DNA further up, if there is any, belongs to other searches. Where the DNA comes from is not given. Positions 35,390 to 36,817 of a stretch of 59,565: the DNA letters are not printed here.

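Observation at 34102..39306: Duplicated radical-SAM/SPASM, HExxH peptidase and Cys-rich peptide modules: a RiPP-like cluster of unrecognised class in an archaeal contig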

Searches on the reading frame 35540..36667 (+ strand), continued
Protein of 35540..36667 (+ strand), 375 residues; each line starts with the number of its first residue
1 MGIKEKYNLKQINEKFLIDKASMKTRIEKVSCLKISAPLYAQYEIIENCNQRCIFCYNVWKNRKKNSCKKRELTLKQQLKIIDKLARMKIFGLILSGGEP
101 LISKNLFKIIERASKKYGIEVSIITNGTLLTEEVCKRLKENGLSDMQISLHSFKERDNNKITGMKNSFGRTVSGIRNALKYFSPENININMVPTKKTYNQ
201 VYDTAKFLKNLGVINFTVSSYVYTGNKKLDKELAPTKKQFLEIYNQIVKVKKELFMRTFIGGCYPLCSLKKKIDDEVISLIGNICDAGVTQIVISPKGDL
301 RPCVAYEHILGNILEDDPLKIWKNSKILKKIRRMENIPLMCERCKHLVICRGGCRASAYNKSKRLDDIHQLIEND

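Call 21: find_encoding_contigs(protein=P0010, flank=5000, max_places=3)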
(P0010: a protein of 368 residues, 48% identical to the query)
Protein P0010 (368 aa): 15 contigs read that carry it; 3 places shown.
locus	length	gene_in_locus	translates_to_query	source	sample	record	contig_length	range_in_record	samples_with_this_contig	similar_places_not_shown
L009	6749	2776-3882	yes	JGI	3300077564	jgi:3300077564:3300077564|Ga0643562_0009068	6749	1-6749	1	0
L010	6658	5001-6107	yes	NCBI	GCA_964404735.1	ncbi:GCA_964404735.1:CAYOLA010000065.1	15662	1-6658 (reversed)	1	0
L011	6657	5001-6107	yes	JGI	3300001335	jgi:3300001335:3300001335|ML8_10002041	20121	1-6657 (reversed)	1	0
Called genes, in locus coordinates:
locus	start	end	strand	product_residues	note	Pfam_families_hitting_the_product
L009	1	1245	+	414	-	?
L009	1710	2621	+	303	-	PF00691:OmpA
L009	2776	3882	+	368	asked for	PF04055:Radical_SAM, PF13353:Fer4_12 (weak), PF13186:SPASM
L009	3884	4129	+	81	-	-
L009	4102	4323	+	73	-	-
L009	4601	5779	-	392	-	PF14319:Zn_Tnp_IS91, PF04986:Y2_Tnp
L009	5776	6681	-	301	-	PF13495:Phage_int_SAM_4, PF00589:Phage_integrase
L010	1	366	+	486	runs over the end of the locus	PF01640:Peptidase_C10, PF18962:Por_Secre_tail (weak)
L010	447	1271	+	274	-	PF12697:Abhydrolase_6, PF00561:Abhydrolase_1, PF12146:Hydrolase_4, PF03096:Ndr (weak)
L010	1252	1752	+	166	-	PF01980:TrmO_N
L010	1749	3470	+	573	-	PF00171:Aldedh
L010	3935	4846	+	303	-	PF00691:OmpA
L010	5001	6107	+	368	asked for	PF04055:Radical_SAM, PF13353:Fer4_12 (weak), PF13186:SPASM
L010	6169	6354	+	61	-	-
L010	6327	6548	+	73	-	-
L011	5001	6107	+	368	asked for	PF04055:Radical_SAM, PF13353:Fer4_12 (weak), PF13186:SPASM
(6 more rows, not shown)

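Call 22: find_encoding_contigs(protein=P0043, flank=5000, max_places=2)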
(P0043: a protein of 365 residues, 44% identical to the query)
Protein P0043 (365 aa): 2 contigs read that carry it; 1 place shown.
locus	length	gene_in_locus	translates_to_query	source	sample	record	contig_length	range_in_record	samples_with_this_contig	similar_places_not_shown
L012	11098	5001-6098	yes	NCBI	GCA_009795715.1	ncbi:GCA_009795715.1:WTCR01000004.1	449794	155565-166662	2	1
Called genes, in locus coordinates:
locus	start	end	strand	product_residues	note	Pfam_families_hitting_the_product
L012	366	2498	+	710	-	PF07693:KAP_NTPase, PF13401:AAA_22 (weak)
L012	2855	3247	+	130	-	PF13676:TIR_2 (weak), PF08937:ThsB_TIR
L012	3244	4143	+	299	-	PF18184:SLATT_3, PF18181:SLATT_1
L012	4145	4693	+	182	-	PF13676:TIR_2, PF08937:ThsB_TIR (faint)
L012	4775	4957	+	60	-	-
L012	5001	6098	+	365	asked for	PF04055:Radical_SAM, PF13353:Fer4_12, PF13186:SPASM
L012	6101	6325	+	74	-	-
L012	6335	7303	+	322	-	PF01582:TIR, PF13676:TIR_2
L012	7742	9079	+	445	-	PF07632:Sde182_NH-like, PF21027:Sde0182_C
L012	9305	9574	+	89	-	PF03977:OAD_beta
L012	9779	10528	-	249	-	PF01569:PAP2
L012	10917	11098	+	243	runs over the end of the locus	PF01569:PAP2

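Call 23: find_encoding_contigs(protein=P0015, flank=5000, max_places=2)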
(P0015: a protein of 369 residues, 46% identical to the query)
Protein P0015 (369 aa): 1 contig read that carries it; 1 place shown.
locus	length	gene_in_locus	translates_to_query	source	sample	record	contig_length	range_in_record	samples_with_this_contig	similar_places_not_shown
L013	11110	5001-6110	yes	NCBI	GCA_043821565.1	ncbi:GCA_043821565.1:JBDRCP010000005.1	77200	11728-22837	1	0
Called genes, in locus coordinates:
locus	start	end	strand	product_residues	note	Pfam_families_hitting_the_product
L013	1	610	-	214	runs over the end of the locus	PF00702:Hydrolase, PF12710:HAD (weak), PF13419:HAD_2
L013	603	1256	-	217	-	PF02223:Thymidylate_kin (weak)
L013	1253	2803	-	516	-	PF13489:Methyltransf_23, PF01209:Ubie_methyltran, PF13847:Methyltransf_31, PF08241:Methyltransf_11, PF08242:Methyltransf_12, PF13649:Methyltransf_25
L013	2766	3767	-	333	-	PF00591:Glycos_transf_3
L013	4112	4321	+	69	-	-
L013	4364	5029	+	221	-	PF13485:Peptidase_MA_2 (weak)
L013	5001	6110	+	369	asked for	PF04055:Radical_SAM, PF13353:Fer4_12, PF13186:SPASM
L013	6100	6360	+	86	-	-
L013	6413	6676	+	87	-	-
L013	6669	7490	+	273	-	-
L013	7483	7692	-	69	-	PF01599:Ribosomal_S27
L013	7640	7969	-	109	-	PF01282:Ribosomal_S24e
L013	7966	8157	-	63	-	PF06093:Spt4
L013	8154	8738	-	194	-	PF03876:SHS2_Rpb7-N, PF00575:S1 (weak)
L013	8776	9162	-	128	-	PF11848:DUF3368 (weak), PF18477:PIN_9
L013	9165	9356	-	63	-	-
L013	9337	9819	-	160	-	PF04079:SMC_ScpB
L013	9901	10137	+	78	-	-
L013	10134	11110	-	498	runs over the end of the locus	PF03463:eRF1_1, PF14890:Intein_splicing (faint), PF18854:baeRF_family10 (faint), PF03464:eRF1_2, PF03465:eRF1_3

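Call 32: search_protein_families(library=ncbifam, proteins=[L009:4102-4323:+, L013:4112-4321:+, L012:4775-4957:+, L013:6100-6360:+], max_evalue=0.01)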
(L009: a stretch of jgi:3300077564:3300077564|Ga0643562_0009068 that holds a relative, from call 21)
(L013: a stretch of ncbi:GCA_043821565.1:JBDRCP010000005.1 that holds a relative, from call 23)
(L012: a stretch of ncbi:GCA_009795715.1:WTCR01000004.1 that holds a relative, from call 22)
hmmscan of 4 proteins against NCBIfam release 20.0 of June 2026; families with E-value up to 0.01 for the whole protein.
L009:4102-4323:+ (73 aa): 0 families

L013:4112-4321:+ (69 aa): 0 families

L012:4775-4957:+ (60 aa): 0 families

L013:6100-6360:+ (86 aa): 0 families

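Call 81: find_encoding_contigs(protein=P0012, flank=4000, max_places=3)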
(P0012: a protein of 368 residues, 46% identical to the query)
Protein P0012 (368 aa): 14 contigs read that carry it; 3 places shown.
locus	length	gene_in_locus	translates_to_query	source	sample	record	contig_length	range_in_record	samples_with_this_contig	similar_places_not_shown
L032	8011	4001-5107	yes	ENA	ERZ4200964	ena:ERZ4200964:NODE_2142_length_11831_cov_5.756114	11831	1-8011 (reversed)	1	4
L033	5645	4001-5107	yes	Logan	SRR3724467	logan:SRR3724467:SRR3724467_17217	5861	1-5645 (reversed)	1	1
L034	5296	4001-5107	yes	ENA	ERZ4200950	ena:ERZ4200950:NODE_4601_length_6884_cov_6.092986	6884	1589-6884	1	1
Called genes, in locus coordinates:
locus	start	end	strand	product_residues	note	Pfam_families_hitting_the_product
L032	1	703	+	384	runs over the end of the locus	PF00390:malic, PF01262:AlaDh_PNT_C (weak), PF03949:Malic_M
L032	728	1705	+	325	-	-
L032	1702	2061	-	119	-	-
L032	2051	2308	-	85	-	PF14358:DUF4405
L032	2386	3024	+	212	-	PF01914:MarC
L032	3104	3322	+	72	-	-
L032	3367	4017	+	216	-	PF13485:Peptidase_MA_2 (weak)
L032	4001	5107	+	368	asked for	PF04055:Radical_SAM, PF13353:Fer4_12, PF13186:SPASM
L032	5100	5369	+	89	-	-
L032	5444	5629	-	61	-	-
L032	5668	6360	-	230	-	PF00300:His_Phos_1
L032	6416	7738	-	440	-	-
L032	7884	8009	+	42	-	?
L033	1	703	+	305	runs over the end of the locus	?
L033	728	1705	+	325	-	-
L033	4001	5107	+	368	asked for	PF04055:Radical_SAM, PF13353:Fer4_12, PF13186:SPASM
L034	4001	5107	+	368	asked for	PF04055:Radical_SAM, PF13353:Fer4_12, PF13186:SPASM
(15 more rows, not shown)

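Call 82: find_encoding_contigs(protein=P0036, flank=4000, max_places=2)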
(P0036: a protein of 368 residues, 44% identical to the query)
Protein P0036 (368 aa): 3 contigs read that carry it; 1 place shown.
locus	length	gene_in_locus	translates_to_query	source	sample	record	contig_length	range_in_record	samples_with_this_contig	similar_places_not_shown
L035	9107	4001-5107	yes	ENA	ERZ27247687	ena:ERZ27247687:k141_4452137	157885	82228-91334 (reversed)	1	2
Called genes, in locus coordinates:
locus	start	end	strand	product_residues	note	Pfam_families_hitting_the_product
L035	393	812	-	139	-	-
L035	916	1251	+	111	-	-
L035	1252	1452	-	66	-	PF01599:Ribosomal_S27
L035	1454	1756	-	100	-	PF01282:Ribosomal_S24e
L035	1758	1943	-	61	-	PF06093:Spt4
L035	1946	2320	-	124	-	-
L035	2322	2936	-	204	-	PF03876:SHS2_Rpb7-N, PF00575:S1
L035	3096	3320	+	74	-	-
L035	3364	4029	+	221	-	PF13485:Peptidase_MA_2 (weak)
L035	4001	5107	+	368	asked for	PF04055:Radical_SAM, PF13353:Fer4_12, PF13186:SPASM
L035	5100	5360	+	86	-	-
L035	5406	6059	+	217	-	-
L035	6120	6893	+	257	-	-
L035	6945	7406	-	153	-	PF00293:NUDIX, PF14815:NUDIX_4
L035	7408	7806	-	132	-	PF11848:DUF3368 (weak), PF13638:PIN_4 (weak), PF18477:PIN_9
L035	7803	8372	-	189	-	PF04079:SMC_ScpB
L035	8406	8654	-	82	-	PF18898:DUF5654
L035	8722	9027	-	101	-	-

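Call 85: search_protein_families(library=padloc, proteins=[window:35540-36667:+], max_evalue=0.001)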
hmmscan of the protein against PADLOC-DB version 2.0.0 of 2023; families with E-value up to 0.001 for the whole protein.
window:35540-36667:+ (375 aa): 3 families
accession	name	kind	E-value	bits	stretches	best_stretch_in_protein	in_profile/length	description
PDLC02903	pVip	-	7.2e-25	85.9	1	43-211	4-161/257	Viperins not associated with kinases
PDLC02904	pVip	-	1.5e-24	84.9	1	39-250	3-200/262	Viperins associated with kinases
PDLC02905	pVip-kinase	-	8.4e-17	59.5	1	41-162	184-303/474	Viperin-kinase fusion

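Call 96: search_solved_structures(query=window:35540-36667:+, max_evalue=0.00001)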
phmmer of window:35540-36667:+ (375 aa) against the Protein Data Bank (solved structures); distinct sequences matched with E-value up to 0.00001: 16.
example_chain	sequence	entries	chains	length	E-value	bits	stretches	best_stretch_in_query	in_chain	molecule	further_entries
5v1q_A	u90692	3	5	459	1.5e-12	50.4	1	46-358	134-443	Radical SAM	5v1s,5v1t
6efn_A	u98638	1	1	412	1.7e-09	40.4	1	37-329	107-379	Sporulation killing factor maturation protein SkfB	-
6c8v_A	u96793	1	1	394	1.6e-08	37.2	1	35-358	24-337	Coenzyme PQQ synthesis protein E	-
5wgg_A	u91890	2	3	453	9.2e-08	34.7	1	44-370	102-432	Radical SAM domain protein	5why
6b4c_A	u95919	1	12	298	2.3e-07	33.4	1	37-162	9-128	Viperin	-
9dgw_A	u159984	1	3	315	2.5e-07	33.3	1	37-162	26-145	Radical SAM core domain-containing protein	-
7n7i_A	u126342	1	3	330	2.6e-07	33.2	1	37-162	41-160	Viperin-like enzyme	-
9dfw_A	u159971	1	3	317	3.7e-07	32.7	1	37-162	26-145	Radical SAM core domain-containing protein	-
9dfu_A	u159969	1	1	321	9.4e-07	31.4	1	37-199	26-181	Radical SAM core domain-containing protein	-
4m7s_A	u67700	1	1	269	1e-06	31.3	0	42-153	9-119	BtrN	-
4m7t_A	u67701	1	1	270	1.1e-06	31.2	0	42-153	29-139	BtrN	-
4k37_A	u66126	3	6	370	2e-06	30.3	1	47-361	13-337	Anaerobic sulfatase-maturating enzyme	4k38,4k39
9dfn_A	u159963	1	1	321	2.3e-06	30.1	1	38-199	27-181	Radical SAM core domain-containing protein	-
4k36_A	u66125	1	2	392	2.5e-06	30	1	47-361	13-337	Anaerobic sulfatase-maturating enzyme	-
1tv7_A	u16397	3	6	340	4.7e-06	29.1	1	42-193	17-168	Molybdenum cofactor biosynthesis protein A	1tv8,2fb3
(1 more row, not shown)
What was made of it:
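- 35540..36667 (+): rSAM/SPASM maturase of module 1 (rSAM1), 375 aa. The best PDB sequence matches are peptide maturases SuiB, SkfB, PqqE and CteB (call 96).
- Closest known: Streptide / SuiB-type and PqqE-type peptide-modifying SPASM enzymes. Same: They give the best PDB sequence matches of rSAM1: SuiB 1.5e-12 and PqqE 1.6e-8 (call 96).
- SuiB, a C-C cross-linker, is the top PDB sequence hit of rSAM1 (call 96).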

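Call 101: search_protein_families(library=pfam, proteins=[L032:5100-5366:+, L035:5100-5357:+], max_evalue=1)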
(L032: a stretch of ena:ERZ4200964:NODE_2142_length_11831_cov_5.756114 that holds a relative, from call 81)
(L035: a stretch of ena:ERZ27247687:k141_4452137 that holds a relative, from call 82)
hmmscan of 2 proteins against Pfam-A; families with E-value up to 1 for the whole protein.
L032:5100-5366:+ (89 aa): 0 families

L035:5100-5357:+ (86 aa): 1 family
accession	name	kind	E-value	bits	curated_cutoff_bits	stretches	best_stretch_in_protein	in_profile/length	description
PF21061.3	Reovirus_L2_7th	-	0.15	12.5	27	1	27-84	28-84/99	Reovirus core-spike protein lambda-2 (L2), 7th domain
